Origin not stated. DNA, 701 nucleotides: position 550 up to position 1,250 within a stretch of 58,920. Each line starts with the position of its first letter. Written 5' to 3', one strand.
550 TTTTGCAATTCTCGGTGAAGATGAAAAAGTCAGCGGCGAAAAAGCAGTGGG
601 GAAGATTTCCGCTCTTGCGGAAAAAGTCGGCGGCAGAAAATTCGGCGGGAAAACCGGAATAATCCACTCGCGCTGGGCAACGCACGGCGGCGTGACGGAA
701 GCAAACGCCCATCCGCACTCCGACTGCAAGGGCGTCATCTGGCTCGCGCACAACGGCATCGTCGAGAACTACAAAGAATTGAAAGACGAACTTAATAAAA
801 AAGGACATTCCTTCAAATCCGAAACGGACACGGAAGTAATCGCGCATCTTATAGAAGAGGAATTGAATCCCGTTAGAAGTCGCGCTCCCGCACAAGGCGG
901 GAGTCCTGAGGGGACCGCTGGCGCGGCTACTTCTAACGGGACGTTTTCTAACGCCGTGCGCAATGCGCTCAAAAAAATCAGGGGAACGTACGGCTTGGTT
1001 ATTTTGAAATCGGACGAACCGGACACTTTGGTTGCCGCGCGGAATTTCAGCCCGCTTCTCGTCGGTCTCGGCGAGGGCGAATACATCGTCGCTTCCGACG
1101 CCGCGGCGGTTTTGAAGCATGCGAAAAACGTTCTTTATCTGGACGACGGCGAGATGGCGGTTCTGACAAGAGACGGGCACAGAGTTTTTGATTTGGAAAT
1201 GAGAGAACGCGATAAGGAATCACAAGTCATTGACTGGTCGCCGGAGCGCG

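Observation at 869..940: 72-bp inverted-repeat element in frame inside glmS, with a sister copy abutting the hpf start codon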

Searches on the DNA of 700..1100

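Call 8: search_rna_families(source=window, start=700, end=1100, threshold=evalue, max_evalue=10)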
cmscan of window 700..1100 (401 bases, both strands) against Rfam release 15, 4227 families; matches with E-value up to 10: 3.
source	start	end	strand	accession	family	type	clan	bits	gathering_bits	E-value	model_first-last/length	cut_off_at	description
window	709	742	-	RF01737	flpD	Cis-reg;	-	18.8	40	0.12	1-47/47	no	flpD RNA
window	869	941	+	RF04248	MIR7486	Gene; miRNA;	-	14.8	67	9.7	1-87/87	no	MIR7486 microRNA precursor family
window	1061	1099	-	RF00188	SNORD103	Gene; snRNA; snoRNA; CD-box;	-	13.4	45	9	1-83/83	no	Small nucleolar RNA SNORD103/SNORD85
